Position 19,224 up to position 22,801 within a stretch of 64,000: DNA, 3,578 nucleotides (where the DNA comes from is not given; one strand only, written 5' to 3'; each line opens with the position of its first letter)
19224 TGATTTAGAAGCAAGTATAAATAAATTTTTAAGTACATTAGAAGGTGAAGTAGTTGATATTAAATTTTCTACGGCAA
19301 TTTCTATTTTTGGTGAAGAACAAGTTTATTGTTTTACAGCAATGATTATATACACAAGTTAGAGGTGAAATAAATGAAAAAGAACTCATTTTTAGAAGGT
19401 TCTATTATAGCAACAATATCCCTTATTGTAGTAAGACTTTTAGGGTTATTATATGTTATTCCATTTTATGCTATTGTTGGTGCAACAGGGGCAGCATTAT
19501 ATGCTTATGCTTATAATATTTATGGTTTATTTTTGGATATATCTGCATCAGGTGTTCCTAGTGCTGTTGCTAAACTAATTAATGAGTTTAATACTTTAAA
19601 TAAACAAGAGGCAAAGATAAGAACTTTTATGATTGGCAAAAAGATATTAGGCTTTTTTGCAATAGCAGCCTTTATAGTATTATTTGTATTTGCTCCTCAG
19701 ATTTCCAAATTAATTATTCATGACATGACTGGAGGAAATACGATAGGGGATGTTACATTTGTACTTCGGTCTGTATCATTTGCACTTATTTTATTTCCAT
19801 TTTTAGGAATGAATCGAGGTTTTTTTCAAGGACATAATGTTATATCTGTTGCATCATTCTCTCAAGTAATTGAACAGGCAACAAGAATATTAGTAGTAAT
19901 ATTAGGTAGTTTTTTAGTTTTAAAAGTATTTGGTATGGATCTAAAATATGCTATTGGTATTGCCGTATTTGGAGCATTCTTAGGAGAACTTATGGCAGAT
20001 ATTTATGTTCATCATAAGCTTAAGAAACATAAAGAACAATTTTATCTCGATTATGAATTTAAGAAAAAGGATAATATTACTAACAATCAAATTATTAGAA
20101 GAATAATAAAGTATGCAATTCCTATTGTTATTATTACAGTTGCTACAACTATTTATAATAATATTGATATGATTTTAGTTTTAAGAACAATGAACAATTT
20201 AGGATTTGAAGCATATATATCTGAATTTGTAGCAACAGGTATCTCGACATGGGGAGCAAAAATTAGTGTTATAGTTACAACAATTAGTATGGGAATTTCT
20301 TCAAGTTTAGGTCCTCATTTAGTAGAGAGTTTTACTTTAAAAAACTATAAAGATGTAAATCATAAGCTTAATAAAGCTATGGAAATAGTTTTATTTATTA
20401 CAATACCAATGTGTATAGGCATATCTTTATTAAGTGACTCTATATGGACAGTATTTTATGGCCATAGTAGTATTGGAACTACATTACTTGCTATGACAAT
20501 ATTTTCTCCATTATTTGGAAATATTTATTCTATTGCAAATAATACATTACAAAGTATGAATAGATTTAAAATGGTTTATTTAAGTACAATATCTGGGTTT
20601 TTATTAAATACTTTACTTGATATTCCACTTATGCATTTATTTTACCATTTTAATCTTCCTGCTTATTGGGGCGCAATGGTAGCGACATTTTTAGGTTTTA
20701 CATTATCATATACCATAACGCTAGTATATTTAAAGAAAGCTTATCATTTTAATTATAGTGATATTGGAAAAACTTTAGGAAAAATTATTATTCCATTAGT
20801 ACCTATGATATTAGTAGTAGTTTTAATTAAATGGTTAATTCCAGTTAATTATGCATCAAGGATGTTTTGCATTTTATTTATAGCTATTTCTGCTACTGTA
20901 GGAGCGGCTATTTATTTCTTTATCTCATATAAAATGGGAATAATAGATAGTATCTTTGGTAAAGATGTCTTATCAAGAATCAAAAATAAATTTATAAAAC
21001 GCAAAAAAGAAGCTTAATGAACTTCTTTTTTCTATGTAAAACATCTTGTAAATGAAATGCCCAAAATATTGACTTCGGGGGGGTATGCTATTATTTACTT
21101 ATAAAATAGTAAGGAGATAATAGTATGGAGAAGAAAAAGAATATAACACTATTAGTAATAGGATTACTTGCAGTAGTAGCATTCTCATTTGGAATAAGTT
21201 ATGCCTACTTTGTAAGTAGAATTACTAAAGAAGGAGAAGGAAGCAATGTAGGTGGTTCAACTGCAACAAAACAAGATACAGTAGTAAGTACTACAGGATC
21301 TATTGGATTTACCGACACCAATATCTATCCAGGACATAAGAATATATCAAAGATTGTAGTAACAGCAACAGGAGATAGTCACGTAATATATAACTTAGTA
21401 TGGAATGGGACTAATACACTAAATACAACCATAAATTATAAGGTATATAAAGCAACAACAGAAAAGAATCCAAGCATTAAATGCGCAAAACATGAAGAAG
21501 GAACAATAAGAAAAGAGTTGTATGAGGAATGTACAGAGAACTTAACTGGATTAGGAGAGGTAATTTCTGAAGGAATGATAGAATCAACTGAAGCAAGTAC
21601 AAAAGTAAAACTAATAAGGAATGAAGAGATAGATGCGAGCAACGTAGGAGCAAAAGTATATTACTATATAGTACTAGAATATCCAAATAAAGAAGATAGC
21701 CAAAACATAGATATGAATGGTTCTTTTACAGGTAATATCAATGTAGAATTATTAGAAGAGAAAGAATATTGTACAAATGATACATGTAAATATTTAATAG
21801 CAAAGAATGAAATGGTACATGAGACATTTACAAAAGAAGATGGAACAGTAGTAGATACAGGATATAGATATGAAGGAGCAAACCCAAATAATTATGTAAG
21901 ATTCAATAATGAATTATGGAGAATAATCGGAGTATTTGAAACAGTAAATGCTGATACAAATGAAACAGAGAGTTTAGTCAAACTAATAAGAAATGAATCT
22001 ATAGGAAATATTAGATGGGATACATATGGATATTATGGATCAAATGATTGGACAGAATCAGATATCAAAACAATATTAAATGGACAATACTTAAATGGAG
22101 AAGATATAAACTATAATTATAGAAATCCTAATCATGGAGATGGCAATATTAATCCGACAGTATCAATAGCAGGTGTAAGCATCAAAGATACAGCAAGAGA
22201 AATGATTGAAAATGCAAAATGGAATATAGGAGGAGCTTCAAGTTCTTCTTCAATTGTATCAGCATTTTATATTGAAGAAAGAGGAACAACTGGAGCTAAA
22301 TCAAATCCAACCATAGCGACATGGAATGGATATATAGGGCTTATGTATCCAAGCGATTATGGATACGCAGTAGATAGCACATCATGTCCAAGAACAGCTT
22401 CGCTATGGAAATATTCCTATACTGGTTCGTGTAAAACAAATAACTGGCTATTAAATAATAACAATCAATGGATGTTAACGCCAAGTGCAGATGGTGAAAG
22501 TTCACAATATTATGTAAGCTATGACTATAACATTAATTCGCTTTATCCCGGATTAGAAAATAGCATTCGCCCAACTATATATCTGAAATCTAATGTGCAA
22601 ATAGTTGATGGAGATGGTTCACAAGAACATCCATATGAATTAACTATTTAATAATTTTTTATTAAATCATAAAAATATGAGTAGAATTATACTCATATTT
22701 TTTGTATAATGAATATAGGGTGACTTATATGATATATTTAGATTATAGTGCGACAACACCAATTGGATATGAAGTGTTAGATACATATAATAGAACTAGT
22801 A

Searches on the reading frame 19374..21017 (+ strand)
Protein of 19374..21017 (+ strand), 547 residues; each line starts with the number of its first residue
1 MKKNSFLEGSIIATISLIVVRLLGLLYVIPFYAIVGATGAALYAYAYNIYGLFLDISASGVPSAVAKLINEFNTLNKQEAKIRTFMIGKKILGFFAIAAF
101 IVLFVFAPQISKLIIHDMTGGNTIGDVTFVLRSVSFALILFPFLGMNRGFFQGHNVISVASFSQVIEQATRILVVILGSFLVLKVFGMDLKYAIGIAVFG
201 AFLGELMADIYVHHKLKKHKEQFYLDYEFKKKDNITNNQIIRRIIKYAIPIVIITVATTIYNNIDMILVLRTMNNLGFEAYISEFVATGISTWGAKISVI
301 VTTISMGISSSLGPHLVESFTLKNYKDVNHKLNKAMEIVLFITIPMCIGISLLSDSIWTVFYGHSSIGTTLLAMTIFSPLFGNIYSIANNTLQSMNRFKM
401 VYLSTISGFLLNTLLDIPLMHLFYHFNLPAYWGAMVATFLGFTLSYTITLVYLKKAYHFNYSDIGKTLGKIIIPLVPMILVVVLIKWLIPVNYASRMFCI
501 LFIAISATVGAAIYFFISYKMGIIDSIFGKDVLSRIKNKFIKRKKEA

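Call 15: search_protein_families(library=pfam, proteins=[window:19374-21017:+], max_evalue=0.01)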
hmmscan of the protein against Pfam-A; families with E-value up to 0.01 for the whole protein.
window:19374-21017:+ (547 aa): 3 families
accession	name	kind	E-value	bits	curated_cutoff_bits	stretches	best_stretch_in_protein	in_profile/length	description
PF01943.22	Polysacc_synt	-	1.1e-20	74.6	28.2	1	7-307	2-260/274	Polysaccharide biosynthesis protein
PF03023.19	MurJ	-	1.3e-07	31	27.4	1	36-490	6-437/451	Lipid II flippase MurJ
PF01554.23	MatE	-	1.1e-05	25.7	24.9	1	293-416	33-159/161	MatE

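Call 16: search_protein_families(library=ncbifam, proteins=[window:19374-21017:+], max_evalue=0.01)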
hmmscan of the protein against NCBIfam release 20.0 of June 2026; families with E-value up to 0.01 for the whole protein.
window:19374-21017:+ (547 aa): 2 families
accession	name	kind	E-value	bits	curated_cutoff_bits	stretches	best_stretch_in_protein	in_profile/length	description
TIGR02900.1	spore_V_B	equivalog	1.2e-38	133.2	372.3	1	6-507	1-480/488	stage V sporulation protein B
TIGR01695.1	murJ_mviN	equivalog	3.8e-07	29.2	235.55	1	7-522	3-497/506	murein biosynthesis integral membrane protein MurJ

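Call 67: find_encoding_contigs(protein=window:19374-21017:+, flank=2500, max_places=10)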
Protein window:19374-21017:+ (547 aa): 9 contigs read that carry it; 3 places shown.
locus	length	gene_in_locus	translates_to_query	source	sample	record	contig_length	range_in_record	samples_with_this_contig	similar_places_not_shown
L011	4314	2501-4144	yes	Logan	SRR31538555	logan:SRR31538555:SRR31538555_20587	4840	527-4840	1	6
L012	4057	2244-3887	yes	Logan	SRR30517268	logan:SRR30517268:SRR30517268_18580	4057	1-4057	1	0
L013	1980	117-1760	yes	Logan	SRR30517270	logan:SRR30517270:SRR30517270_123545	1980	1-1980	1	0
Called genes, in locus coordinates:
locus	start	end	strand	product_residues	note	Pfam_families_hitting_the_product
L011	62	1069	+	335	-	PF14397:ATPgrasp_ST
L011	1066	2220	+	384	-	PF13439:Glyco_transf_4, PF00534:Glycos_transf_1, PF13692:Glyco_trans_1_4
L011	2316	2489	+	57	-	PF10957:Spore_Cse60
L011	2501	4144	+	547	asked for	PF01943:Polysacc_synt, PF03023:MurJ (weak), PF01554:MatE (weak)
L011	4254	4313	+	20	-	?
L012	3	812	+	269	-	?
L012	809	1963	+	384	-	PF13439:Glyco_transf_4, PF00534:Glycos_transf_1, PF13692:Glyco_trans_1_4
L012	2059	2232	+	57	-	PF10957:Spore_Cse60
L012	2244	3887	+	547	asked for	PF01943:Polysacc_synt, PF03023:MurJ (weak), PF01554:MatE (weak)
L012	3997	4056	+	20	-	?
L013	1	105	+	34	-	?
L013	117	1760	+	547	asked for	PF01943:Polysacc_synt, PF03023:MurJ (weak), PF01554:MatE (weak)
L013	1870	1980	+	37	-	?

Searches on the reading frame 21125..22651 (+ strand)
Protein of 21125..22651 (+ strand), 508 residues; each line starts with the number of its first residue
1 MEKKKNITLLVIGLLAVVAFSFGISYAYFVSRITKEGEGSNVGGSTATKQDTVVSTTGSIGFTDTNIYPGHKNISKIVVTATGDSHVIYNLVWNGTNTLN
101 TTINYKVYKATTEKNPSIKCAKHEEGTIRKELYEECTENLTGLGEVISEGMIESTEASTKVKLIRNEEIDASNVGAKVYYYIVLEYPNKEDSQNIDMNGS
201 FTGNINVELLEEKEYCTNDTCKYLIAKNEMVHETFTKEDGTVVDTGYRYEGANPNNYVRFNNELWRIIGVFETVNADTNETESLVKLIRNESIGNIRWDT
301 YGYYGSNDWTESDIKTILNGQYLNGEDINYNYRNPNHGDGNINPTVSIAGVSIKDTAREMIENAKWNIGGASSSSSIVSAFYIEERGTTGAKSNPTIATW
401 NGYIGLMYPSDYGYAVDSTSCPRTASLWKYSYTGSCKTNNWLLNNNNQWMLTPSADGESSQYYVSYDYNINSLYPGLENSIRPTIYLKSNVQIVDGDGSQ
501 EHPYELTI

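Call 15: search_protein_families(library=pfam, proteins=[window:21125-22651:+], max_evalue=0.01)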
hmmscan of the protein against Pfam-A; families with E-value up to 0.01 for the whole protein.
window:21125-22651:+ (508 aa): 0 families

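Call 16: search_protein_families(library=ncbifam, proteins=[window:21125-22651:+], max_evalue=0.01)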
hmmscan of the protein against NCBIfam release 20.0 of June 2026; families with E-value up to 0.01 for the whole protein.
window:21125-22651:+ (508 aa): 0 families

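Call 25: find_encoding_contigs(protein=window:21125-22651:+, flank=3000, max_places=10)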
Protein window:21125-22651:+ (508 aa): no gene with exactly this product is on record in the collection.

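Call 41: search_solved_structures(query=window:21125-22651:+, max_evalue=1)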
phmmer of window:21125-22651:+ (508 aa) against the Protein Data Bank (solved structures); distinct sequences matched with E-value up to 1: 0.

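Call 42: search_protein_families(library=pfam, proteins=[window:21125-22651:+], max_evalue=10)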
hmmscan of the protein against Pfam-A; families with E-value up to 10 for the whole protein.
window:21125-22651:+ (508 aa): 0 families

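Call 104: find_homologous_proteins(query=window:21125-22648:+, max_evalue=0.00001)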
Query window:21125-22648:+ (508 aa): 7866 proteins with E <= 0.00001 among 8000 candidates; the best 120 are listed.
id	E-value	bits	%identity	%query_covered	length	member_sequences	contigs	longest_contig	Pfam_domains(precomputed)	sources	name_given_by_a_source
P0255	0.0e+0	1144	100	100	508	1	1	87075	-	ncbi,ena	-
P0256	9.0e-219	745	69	100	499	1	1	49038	-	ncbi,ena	-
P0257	2.7e-136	473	48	100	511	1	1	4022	-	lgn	-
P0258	2.4e-126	441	46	98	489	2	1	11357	-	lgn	-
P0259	1.0e-125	438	46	95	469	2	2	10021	-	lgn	-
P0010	1.7e-116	408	73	53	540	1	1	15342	-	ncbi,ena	-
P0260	3.9e-116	407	45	100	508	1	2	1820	-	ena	-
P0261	9.9e-113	396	62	59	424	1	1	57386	-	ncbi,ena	-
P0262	1.0e-112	396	44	100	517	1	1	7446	-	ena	-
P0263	1.7e-112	395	44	100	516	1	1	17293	-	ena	-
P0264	2.0e-110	388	44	100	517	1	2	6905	-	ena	-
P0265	6.3e-108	380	43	100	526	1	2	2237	-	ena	-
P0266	2.2e-107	378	62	59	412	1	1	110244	-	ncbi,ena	-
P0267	5.2e-107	377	45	100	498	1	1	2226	-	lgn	-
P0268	1.1e-100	356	43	98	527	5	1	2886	-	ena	-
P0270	3.7e-95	338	60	56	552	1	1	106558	-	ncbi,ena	-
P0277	1.4e-85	306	41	52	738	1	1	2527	PF19789.7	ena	-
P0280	3.4e-81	292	41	52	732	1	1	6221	PF19789.7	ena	-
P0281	1.5e-80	290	41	52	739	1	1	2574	PF19789.7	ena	-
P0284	4.1e-79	285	38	55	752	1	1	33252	PF19789.7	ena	-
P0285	4.5e-79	285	50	59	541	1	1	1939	PF19789.7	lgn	-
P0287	9.5e-79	284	39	55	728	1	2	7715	PF19789.7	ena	-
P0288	2.1e-78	282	35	62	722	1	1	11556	PF19789.7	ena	-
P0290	8.5e-78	280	38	55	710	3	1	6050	PF19789.7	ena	-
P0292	2.1e-75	273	37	58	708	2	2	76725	PF19789.7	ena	-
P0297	5.6e-72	261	37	57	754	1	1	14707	PF19789.7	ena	-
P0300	2.2e-70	256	39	52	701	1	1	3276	PF19789.7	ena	-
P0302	1.6e-66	243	40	54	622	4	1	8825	PF19789.7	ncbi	-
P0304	2.5e-63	233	35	100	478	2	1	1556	PF12389.14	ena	-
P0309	1.4e-60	224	33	100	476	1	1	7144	PF12389.14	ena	-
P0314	4.2e-60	222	33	100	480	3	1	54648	PF12389.14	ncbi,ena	-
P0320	2.0e-59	220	44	58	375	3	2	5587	PF19789.7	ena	-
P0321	2.3e-59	220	44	57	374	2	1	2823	PF19789.7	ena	-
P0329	4.4e-58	215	42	58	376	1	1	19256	PF19789.7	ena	-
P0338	9.4e-58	214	42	58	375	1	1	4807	PF19789.7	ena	-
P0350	2.7e-57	213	32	100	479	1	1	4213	PF12389.14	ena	-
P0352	2.8e-57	213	40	62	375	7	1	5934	PF19789.7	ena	-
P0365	1.5e-56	210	42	58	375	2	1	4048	PF19789.7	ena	-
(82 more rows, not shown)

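Call 110: search_protein_families(library=pfam, proteins=[P0304, P0309, P0270, P0256, P0261, P0277], max_evalue=0.1)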
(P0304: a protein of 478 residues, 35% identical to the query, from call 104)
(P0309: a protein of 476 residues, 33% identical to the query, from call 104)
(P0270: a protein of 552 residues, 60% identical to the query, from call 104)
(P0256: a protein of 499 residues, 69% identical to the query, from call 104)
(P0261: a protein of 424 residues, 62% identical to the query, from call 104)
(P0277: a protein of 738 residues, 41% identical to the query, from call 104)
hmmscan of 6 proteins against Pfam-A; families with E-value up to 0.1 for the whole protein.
P0304 (478 aa): 1 family
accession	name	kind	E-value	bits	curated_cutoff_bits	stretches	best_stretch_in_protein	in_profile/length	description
PF12389.13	Peptidase_M73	-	8.5e-06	26.2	22.5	1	4-104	4-95/196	Camelysin metallo-endopeptidase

P0309 (476 aa): 2 families
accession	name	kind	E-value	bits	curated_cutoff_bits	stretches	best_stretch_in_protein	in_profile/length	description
PF12389.13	Peptidase_M73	-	3.2e-06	27.5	22.5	1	4-103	4-94/196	Camelysin metallo-endopeptidase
PF19789.6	DUF6273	-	0.0057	17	23.5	0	247-456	5-171/172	Domain of unknown function (DUF6273)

P0270 (552 aa): 1 family
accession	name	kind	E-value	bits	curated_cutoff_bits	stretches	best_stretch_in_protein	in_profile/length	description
PF19789.6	DUF6273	-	0.0022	18.3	23.5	1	456-530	112-172/172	Domain of unknown function (DUF6273)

P0256 (499 aa): 0 families

P0261 (424 aa): 0 families

P0277 (738 aa): 1 family
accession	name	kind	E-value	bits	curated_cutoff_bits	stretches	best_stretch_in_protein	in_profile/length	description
PF19789.6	DUF6273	-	2.5e-08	34.4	23.5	2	377-445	107-172/172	Domain of unknown function (DUF6273)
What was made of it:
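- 21125..22651 (+): Gene 2 (508 aa): signal/anchor ending in the TasA/camelysin-like motif SYAYF, a beta-rich N-terminal module, and a divergent DUF6273-like C-terminal module. Full-length homologs hit PF12389 above the Pfam cut-off and PF19789 below it (call 110).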

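Call 114: predict_structure(alignment_id=A4)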
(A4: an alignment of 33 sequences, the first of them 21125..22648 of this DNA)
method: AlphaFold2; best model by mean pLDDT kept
length: 508 residues; sequences in the alignment: 33
mean_pLDDT: 74.2   pTM: 0.68
mean pLDDT of the five models: 74.2, 73.6, 73.5, 71.4, 70.5
residues with pLDDT >= 90: 114; 70-90: 219; 50-70: 97; < 50: 78
segments of 3 or more residues with pLDDT < 50: 1-4, 18-44, 339-341, 387-396, 446-448, 450-478
pLDDT, mean of each block of 10 residues (from residue 1): 52 53 33 29 55 83 76 92 87 86 89 91 73 85 80 82 87 91 83 65 82 71 83 72 78 92 93 81 89 75 61 86 93 66 75 93 78 57 54 51 83 82 73 76 61 41 45 47 90 90 94
secondary structure, 60 per line:
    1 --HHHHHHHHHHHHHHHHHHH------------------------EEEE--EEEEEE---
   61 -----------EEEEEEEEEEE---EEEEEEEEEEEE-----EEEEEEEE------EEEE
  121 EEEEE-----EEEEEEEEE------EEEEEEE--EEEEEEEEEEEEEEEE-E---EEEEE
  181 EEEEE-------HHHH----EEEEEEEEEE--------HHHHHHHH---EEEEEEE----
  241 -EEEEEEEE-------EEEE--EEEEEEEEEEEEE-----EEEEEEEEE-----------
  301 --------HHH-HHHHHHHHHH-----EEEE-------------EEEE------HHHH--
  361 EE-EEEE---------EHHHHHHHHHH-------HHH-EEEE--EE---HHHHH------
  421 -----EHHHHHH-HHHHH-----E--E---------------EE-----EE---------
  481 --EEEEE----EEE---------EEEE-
elements in order: H3-21 E46-49 E52-57 E72-82 E86-97 E103-110 E117-125 E131-139 E146-152 E155-170 E176-185 H193-196 E201-210 H219-226 E230-236 E242-249 E257-260 E263-275 E281-289 H313-322 E328-331 E345-348 H355-358 E364-367 H378-387 E399-402 H410-414 H427-432 H434-438 E483-487 E492-494 E504-507

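Call 116: fold_search(model_id=the predicted structure, library=pdb)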
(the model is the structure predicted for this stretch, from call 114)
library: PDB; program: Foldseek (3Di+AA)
matches with E <= 10: 1157; with E <= 0.001: 0
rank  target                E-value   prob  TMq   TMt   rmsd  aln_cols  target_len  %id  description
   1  1ups_A                2.3e-03  0.23  0.12  0.14  18.5       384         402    8  GlcNAc[alpha]1-4Gal releasing endo-[beta]-galactosidase from Clostridium perfringens (released 2004-11-25)
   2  1tox_A                2.7e-03  0.66  0.11  0.11  22.2       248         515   11  DIPHTHERIA TOXIN DIMER COMPLEXED WITH NAD (released 1996-06-10)
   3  7k7b_A                3.5e-03  0.90  0.13  0.13  19.4       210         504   13  Crystal structure of diphtheria toxin from crystals obtained at pH 5.0 (released 2020-11-18)
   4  7k7e_B                3.5e-03  0.82  0.11  0.11  19.4       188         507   12  Crystal structure of diphtheria toxin from crystals obtained at pH 7.0 (released 2020-11-18)
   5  5i82_C                3.5e-03  0.66  0.11  0.11  22.0       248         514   11  First Crystal Structure of E.coli Based Recombinant Diphtheria Toxin Mutant CRM197 (released 2016-03-02)
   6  8g0g_A                3.9e-03  0.66  0.11  0.11  19.3       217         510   13  Crystal structure of diphtheria toxin H223Q/H257Q double mutant (pH 4.5) (released 2023-07-05)
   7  7k7d_A                4.2e-03  0.87  0.13  0.13  19.2       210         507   14  Crystal structure of diphtheria toxin from crystals obtained at pH 6.0 (released 2020-11-18)
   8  7o4w                  4.2e-03  0.60  0.11  0.10  22.4       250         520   10  Crystal structure of diphtheria toxin mutant CRM197 with a disulphide bond replaced by a Cys-Acetone-Cys bridge (released 2022-04-06)
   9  1ddt                  4.4e-03  0.69  0.10  0.10  15.4       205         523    8  THE REFINED STRUCTURE OF DIMERIC DIPHTHERIA TOXIN AT 2.0 ANGSTROMS RESOLUTION (released 1994-07-31)
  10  7k7c_A                4.6e-03  0.77  0.10  0.10  14.2       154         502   11  Crystal structure of diphtheria toxin from crystals obtained at pH 5.5 (released 2020-11-18)
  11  8g0f_B                4.6e-03  0.60  0.11  0.11  20.9       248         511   12  Crystal structure of diphtheria toxin H223Q/H257Q double mutant (pH 5.5) (released 2023-07-05)
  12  7k7c_B                4.9e-03  0.89  0.13  0.13  13.9       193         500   11  Crystal structure of diphtheria toxin from crystals obtained at pH 5.5 (released 2020-11-18)
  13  7k7b_B                5.2e-03  0.77  0.11  0.11  14.6       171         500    9  Crystal structure of diphtheria toxin from crystals obtained at pH 5.0 (released 2020-11-18)
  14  7k7e_A                5.2e-03  0.75  0.10  0.10  19.5       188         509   12  Crystal structure of diphtheria toxin from crystals obtained at pH 7.0 (released 2020-11-18)
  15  8g0f_A                5.2e-03  0.63  0.11  0.11  21.1       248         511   10  Crystal structure of diphtheria toxin H223Q/H257Q double mutant (pH 5.5) (released 2023-07-05)
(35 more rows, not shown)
